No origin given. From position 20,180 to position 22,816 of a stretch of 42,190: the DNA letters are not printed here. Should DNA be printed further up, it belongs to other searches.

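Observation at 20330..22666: Bacterial calpain-like (C2) cysteine protease fused to an EF-hand, convergent with the kinase pair and immediately downstream of ssrA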

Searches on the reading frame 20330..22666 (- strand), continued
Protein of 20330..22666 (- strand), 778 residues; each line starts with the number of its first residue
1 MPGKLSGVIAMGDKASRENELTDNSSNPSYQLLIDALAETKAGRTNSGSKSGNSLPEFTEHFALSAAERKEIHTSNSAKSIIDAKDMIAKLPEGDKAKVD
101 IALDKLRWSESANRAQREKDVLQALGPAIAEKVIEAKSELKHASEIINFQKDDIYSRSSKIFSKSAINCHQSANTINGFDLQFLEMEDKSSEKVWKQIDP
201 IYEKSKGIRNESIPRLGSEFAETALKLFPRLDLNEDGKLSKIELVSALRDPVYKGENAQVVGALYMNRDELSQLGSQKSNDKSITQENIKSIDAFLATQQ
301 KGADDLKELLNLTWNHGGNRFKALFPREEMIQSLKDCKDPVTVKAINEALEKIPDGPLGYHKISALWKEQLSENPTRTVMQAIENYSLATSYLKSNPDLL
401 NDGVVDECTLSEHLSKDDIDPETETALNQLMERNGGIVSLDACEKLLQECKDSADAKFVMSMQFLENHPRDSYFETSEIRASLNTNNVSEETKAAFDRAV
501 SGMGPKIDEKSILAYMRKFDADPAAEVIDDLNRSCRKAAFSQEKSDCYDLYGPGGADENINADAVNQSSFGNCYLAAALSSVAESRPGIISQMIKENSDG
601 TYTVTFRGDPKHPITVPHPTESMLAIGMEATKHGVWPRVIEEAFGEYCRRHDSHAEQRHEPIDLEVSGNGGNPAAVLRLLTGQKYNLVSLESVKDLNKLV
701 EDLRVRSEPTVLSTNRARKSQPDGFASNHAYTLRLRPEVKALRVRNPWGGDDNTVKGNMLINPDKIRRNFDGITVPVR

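Call 50: search_solved_structures(query=A1, max_evalue=1e-17, show_alignments=3)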
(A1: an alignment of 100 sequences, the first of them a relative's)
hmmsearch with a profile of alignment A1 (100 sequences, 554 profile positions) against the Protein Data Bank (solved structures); distinct sequences matched with E-value up to 1e-17: 4.
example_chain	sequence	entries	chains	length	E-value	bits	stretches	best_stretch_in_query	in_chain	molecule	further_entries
1ziv_A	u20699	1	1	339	5.2e-20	75.2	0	395-544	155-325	Calpain 9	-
2p0r_A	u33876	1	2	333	5.4e-20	75.2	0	395-544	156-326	Calpain-9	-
1kfu_L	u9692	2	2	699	3.5e-18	69.2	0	328-544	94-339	M-CALPAIN LARGE SUBUNIT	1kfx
7x79_A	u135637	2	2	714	7.8e-18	68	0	396-544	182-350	Calpain-1 catalytic subunit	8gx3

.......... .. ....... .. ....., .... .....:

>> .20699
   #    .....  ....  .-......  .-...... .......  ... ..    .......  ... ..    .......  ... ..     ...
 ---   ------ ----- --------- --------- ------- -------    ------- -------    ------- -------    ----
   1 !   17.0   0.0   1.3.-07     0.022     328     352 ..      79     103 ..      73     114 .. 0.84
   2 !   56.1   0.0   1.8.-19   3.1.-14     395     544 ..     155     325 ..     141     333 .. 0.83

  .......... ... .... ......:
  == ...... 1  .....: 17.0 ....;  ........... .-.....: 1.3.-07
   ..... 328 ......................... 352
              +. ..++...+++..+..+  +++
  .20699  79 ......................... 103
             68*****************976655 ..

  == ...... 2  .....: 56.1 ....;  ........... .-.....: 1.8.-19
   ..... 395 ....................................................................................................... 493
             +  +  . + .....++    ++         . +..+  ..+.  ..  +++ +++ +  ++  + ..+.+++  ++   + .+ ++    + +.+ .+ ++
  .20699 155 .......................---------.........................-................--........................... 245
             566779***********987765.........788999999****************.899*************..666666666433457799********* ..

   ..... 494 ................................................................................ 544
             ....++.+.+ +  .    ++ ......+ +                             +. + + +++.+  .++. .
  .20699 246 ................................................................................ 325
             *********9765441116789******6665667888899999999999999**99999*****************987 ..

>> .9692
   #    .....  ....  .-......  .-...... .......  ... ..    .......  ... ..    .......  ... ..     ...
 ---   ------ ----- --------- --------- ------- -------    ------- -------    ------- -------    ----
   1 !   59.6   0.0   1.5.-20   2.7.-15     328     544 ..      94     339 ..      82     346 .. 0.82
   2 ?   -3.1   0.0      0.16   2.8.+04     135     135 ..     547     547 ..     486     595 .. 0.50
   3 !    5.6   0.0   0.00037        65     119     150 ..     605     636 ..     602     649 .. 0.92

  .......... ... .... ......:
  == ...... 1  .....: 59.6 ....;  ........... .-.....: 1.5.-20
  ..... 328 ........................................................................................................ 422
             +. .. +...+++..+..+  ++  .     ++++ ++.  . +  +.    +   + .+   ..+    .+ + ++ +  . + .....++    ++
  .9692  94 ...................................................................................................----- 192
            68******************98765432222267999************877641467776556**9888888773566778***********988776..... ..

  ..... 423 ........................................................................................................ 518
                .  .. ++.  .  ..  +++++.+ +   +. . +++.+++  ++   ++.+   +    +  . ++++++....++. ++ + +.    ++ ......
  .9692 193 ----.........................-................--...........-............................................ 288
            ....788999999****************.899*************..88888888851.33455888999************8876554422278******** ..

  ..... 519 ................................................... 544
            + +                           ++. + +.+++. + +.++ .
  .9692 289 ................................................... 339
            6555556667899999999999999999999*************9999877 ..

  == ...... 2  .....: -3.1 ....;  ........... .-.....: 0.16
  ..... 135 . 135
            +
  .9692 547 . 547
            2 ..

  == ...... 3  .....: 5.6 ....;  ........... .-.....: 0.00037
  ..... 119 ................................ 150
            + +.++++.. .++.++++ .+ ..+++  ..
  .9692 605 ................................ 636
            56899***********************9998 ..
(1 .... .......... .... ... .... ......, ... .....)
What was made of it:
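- On Classical (typical) Ca2+-switched calpains: In the alignment to human m-calpain 1kfu_L (call 50), D96 aligns with A564, E175 with G634 (149/151 Gly), D299 and position 319 fall in a ~25-residue deletion, and E323 aligns with N758 (family Thr).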

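Call 53: search_protein_families(library=pfam, proteins=[L002:7367-8386:+, L016:9812-12085:+, L046:1752-4553:+, P0003, P0006, P0023, P0034, P0084, L053:2198-3532:+], max_evalue=0.01)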
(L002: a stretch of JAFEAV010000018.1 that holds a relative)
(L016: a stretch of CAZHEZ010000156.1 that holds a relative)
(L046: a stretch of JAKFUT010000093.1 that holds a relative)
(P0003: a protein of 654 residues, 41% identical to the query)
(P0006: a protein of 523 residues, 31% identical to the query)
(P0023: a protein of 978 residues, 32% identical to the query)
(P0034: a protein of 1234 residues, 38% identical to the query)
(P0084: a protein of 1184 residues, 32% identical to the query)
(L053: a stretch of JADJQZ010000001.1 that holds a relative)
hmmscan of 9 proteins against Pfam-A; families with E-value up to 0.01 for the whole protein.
L002:7367-8386:+ (339 aa): 0 families

L016:9812-12085:+ (758 aa): 7 families
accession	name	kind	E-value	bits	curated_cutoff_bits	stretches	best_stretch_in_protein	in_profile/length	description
PF13499.12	EF-hand_7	-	1.2e-28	99.7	30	5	251-287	5-43/67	EF-hand domain pair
PF13405.12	EF-hand_6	-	1.6e-26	89.9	25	2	333-358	3-28/30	EF-hand domain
PF00036.39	EF-hand_1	-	6e-21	72.8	25.4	0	150-172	6-28/29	EF hand domain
PF13202.12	EF-hand_5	-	1.4e-17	62.7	25.9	0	336-352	5-21/25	EF hand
PF01476.26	LysM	-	1.4e-07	31.8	20.9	1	463-520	1-43/43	LysM domain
PF10591.15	SPARC_Ca_bdg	-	3.7e-06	27.6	22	0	687-724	59-94/113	Secreted protein acidic and rich in cysteine Ca binding region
PF14658.12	EF-hand_9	-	0.00081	20.2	37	0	334-377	2-43/66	EF-hand domain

L046:1752-4553:+ (934 aa): 22 families
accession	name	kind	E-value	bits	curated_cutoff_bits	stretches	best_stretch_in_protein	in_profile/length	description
PF13414.12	TPR_11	-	1.4e-33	114.8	26.8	2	513-548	2-37/42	TPR repeat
PF13431.12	TPR_17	-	1.8e-32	109.3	24.4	1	461-490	3-32/34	Tetratricopeptide repeat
PF13432.12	TPR_16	-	4.4e-28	97.8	32.7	3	510-548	2-40/65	Tetratricopeptide repeat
PF14559.12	TPR_19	-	2.3e-27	95.6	25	4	484-539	4-59/68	Tetratricopeptide repeat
PF07719.23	TPR_2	-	5.1e-24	82.8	27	2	507-538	3-34/34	Tetratricopeptide repeat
PF13428.12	TPR_14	-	6.6e-21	73.1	23.5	1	507-547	3-43/44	Tetratricopeptide repeat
PF00656.27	Peptidase_C14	-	1.7e-20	74.2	21.4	1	168-398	2-224/233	Caspase domain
PF13181.12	TPR_8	-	1.1e-17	63.1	25.7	1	506-538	2-34/34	Tetratricopeptide repeat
PF00515.34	TPR_1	-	5.8e-11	42.2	27.8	1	508-538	4-34/34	Tetratricopeptide repeat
PF13424.12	TPR_12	-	6.7e-11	42.7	30.1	1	479-535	18-75/77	Tetratricopeptide repeat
PF23914.1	TPR_CcmH_CycH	-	9.2e-10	39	42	1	772-852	39-121/158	Cytochrome c-type biogenesis protein H TPR domain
PF25062.1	ARM_TT21_N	-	9.2e-09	35.8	40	0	812-894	94-175/222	Tetratricopeptide repeat protein 21 N-terminal ARM repeat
PF01650.23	Peptidase_C13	-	6.6e-08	32.8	22.8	1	240-393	106-246/258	Peptidase C13 family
PF12895.13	ANAPC3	-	2.2e-07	31.5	27.2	1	462-530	14-81/82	Anaphase-promoting complex, cyclosome, subunit 3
PF13174.12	TPR_6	-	5.7e-05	23.9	26.3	0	507-537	2-32/33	Tetratricopeptide repeat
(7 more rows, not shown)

P0003 (654 aa): 5 families
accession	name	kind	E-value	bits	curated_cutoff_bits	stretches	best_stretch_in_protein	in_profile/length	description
PF00648.27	Peptidase_C2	-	2.9e-17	63.1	23.8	1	425-630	43-248/297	Calpain family cysteine protease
PF13202.12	EF-hand_5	-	8.9e-10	38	25.9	2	221-240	4-23/25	EF hand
PF13405.12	EF-hand_6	-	2e-08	33.7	25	1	220-243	4-27/30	EF-hand domain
PF13499.12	EF-hand_7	-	8.5e-08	32.9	30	1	220-251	6-39/67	EF-hand domain pair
PF00036.39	EF-hand_1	-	2.5e-07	30.2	25.4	0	220-243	4-27/29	EF hand domain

P0006 (523 aa): 5 families
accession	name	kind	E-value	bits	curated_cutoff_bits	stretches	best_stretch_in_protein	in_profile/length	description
PF00648.27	Peptidase_C2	-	1.2e-17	64.4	23.8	1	283-495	30-244/297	Calpain family cysteine protease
PF13405.12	EF-hand_6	-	7.7e-08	31.8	25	1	95-117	5-27/30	EF-hand domain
PF13499.12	EF-hand_7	-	8.5e-08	32.9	30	1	184-221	4-43/67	EF-hand domain pair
PF13202.12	EF-hand_5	-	6.2e-07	29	25.9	1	95-114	4-23/25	EF hand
PF00036.39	EF-hand_1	-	2.5e-06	27.1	25.4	1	95-118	5-28/29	EF hand domain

P0023 (978 aa): 5 families
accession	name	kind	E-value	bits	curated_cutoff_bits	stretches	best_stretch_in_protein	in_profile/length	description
PF00648.27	Peptidase_C2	-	9.7e-15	54.8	23.8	1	748-950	45-244/297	Calpain family cysteine protease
PF13405.12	EF-hand_6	-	2e-14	52.3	25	0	550-573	4-27/30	EF-hand domain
PF00036.39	EF-hand_1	-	9.1e-12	44.1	25.4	1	550-573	4-27/29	EF hand domain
PF13499.12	EF-hand_7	-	3.2e-11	43.9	30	1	356-390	5-41/67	EF-hand domain pair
PF13202.12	EF-hand_5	-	1.9e-08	33.8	25.9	1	551-570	3-23/25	EF hand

P0034 (1234 aa): 1 family
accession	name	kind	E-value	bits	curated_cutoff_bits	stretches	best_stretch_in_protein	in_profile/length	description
PF00648.27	Peptidase_C2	-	7.5e-15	55.2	23.8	1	1005-1208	47-245/297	Calpain family cysteine protease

P0084 (1184 aa): 12 families
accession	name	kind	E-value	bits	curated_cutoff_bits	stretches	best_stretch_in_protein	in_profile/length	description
PF13499.12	EF-hand_7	-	3.9e-35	120.5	30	5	69-106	6-45/67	EF-hand domain pair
PF13405.12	EF-hand_6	-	8.2e-32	106.3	25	3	755-778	4-27/30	EF-hand domain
PF00036.39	EF-hand_1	-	2.1e-25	86.8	25.4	1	755-778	4-27/29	EF hand domain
PF13202.12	EF-hand_5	-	5.6e-21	73.4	25.9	2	756-775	4-23/25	EF hand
PF25825.1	SAPC2_N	-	8.2e-13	48.5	27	1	64-116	7-60/80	SAPC2 EF-hand like N-terminal domain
PF00648.27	Peptidase_C2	-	1.2e-09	38.1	23.8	1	948-1158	40-245/297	Calpain family cysteine protease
PF01476.26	LysM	-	4.4e-07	30.2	20.9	1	458-516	1-43/43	LysM domain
PF10591.15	SPARC_Ca_bdg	-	7.2e-06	26.7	22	0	849-887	59-95/113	Secreted protein acidic and rich in cysteine Ca binding region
PF03015.24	Sterile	-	0.0038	17.8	35.4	0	99-154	19-74/93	Male sterility protein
PF08876.17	DUF1836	-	0.0068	16.9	27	0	552-582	17-47/105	Domain of unknown function (DUF1836)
PF04033.18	DUF365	-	0.0074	17.1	25.9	0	349-387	41-79/96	Domain of unknown function (DUF365)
PF01519.22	DUF16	-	0.0078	17.1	40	0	567-606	17-55/104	Protein of unknown function DUF16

L053:2198-3532:+ (445 aa): 0 families

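Call 57: search_protein_families(library=pfam, alignment_id=A2, max_evalue=0.001)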
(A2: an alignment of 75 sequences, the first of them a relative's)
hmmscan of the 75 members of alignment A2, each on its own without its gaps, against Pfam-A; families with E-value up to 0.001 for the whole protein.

A. member 1, P0001 (778 aa): 1 family
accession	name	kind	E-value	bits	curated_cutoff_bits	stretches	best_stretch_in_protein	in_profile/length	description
PF00648.27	Peptidase_C2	-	4.2e-08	33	23.8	1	558-750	43-244/297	Calpain family cysteine protease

B. families by the number of members that match (of 75 scanned): 9 families
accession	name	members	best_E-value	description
PF00648.27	Peptidase_C2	75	8e-22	Calpain family cysteine protease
PF13405.12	EF-hand_6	45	4.4e-16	EF-hand domain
PF13499.12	EF-hand_7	42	8.5e-13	EF-hand domain pair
PF00036.39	EF-hand_1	41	2.6e-15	EF hand domain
PF13202.12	EF-hand_5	31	1.5e-11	EF hand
PF05593.20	RHS_repeat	4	2.5e-14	RHS Repeat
PF13833.12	EF-hand_8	4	3.7e-05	EF-hand domain pair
PF19079.5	CFSR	3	0.00013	Collagen-flanked surface repeat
PF13529.12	Peptidase_C39_2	1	0.00032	Peptidase_C39 like family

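Call 58: search_protein_families(library=pfam, alignment_id=A3, max_evalue=0.001)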
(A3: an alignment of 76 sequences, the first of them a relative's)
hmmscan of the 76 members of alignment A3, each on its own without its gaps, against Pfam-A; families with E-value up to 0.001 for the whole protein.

A. member 1, P0076 (523 aa): 5 families
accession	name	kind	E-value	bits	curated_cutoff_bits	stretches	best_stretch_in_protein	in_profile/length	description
PF00648.27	Peptidase_C2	-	1.8e-12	47.4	23.8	1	289-494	45-244/297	Calpain family cysteine protease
PF13499.12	EF-hand_7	-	4.6e-09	36.9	30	0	90-124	6-42/67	EF-hand domain pair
PF13405.12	EF-hand_6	-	2.5e-08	33.4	25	0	90-112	4-26/30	EF-hand domain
PF00036.39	EF-hand_1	-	7.7e-08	31.8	25.4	1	90-109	4-23/29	EF hand domain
PF13202.12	EF-hand_5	-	0.00093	19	25.9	1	91-108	4-21/25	EF hand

B. families by the number of members that match (of 76 scanned): 15 families
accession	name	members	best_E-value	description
PF00648.27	Peptidase_C2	76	8.4e-29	Calpain family cysteine protease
PF13405.12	EF-hand_6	37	8.2e-32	EF-hand domain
PF13499.12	EF-hand_7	32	3.9e-35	EF-hand domain pair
PF00036.39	EF-hand_1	29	2.1e-25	EF hand domain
PF13202.12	EF-hand_5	25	5.6e-21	EF hand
PF13529.12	Peptidase_C39_2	5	4.2e-05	Peptidase_C39 like family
PF01476.26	LysM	3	4.4e-07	LysM domain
PF00191.25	Annexin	2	1.2e-06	Annexin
PF10591.15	SPARC_Ca_bdg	2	7.2e-06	Secreted protein acidic and rich in cysteine Ca binding region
PF05593.20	RHS_repeat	2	1.3e-05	RHS Repeat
PF13833.12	EF-hand_8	2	6.6e-05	EF-hand domain pair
PF25825.1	SAPC2_N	1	8.2e-13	SAPC2 EF-hand like N-terminal domain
PF07202.18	Tcp10_C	1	2.3e-05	T-complex protein 10 C-terminus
PF22592.2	FCaBP_EF-hand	1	3.3e-05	FCaBP EF-hand domain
PF19079.5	CFSR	1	0.00044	Collagen-flanked surface repeat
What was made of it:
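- On Peptidase family C2 (calpain; Pfam PF00648): 151/151 relatives match, with a best E of 8e-29 (calls 57, 58).
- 82/151 relatives pass the Pfam EF-hand models (calls 57, 58). A minority of relatives carry RHS (6), LysM (3) or CFSR (4) domains, which suggest export (calls 57, 58).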
